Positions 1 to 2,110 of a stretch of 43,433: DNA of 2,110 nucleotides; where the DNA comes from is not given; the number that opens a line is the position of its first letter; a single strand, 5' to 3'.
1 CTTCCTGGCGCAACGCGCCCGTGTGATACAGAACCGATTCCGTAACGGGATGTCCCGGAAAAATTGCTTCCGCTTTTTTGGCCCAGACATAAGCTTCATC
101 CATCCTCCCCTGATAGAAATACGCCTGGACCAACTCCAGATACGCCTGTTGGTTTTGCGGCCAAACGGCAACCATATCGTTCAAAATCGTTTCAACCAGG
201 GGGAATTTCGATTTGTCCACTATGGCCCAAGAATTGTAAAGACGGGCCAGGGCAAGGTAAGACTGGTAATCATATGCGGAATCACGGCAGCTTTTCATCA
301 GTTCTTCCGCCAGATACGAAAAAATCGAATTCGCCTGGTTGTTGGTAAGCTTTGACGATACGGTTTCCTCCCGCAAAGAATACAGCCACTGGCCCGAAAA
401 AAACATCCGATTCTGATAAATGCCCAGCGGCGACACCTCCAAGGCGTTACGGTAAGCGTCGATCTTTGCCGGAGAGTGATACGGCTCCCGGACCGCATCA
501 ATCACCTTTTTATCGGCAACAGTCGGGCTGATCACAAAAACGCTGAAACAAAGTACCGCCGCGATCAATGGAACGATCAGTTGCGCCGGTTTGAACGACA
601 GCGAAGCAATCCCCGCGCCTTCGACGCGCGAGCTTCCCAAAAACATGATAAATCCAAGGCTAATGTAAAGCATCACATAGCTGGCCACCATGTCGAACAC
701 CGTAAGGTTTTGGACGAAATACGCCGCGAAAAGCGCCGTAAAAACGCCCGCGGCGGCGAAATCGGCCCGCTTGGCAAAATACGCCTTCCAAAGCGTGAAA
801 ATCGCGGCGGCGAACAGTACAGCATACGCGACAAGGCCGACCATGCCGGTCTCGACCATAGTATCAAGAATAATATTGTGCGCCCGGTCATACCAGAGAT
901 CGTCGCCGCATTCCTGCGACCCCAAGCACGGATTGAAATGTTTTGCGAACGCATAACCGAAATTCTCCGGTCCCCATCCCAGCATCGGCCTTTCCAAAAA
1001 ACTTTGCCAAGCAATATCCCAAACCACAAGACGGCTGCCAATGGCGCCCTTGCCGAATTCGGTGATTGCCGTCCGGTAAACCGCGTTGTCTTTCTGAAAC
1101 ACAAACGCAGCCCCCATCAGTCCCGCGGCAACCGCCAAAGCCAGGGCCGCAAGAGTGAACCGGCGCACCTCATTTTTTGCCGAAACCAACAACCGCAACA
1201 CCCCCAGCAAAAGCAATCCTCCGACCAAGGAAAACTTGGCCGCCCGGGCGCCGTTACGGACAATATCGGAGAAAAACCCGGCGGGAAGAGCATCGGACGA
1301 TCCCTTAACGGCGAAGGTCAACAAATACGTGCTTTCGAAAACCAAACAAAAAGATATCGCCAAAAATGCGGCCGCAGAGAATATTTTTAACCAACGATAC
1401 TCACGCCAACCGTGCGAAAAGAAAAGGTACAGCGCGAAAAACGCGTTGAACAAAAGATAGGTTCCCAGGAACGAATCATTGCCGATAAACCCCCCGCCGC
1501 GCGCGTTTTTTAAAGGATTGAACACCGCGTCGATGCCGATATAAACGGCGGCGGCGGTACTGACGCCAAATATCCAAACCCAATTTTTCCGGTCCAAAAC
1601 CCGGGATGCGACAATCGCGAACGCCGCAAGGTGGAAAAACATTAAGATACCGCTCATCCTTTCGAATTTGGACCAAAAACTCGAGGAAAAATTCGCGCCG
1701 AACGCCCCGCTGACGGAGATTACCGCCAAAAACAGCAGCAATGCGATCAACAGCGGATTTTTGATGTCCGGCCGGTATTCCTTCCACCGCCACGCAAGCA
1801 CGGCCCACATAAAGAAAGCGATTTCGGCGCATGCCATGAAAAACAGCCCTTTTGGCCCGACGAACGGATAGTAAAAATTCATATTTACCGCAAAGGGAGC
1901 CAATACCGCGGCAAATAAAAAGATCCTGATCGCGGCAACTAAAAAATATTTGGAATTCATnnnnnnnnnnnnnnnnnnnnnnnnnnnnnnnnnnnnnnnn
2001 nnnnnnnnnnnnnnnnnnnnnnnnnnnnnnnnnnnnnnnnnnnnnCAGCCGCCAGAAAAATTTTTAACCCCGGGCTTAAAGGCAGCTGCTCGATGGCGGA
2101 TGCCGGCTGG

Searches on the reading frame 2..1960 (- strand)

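Call 8: search_protein_families(library=pfam, proteins=[window:2-1960:-], max_evalue=0.00001)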
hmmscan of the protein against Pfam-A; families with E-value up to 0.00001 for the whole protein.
window:2-1960:- (653 aa): 1 family
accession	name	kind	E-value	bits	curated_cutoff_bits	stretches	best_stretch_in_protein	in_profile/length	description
PF04932.20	Wzy_C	-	4.3e-15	56.2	31.7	1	234-379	11-148/149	O-Antigen ligase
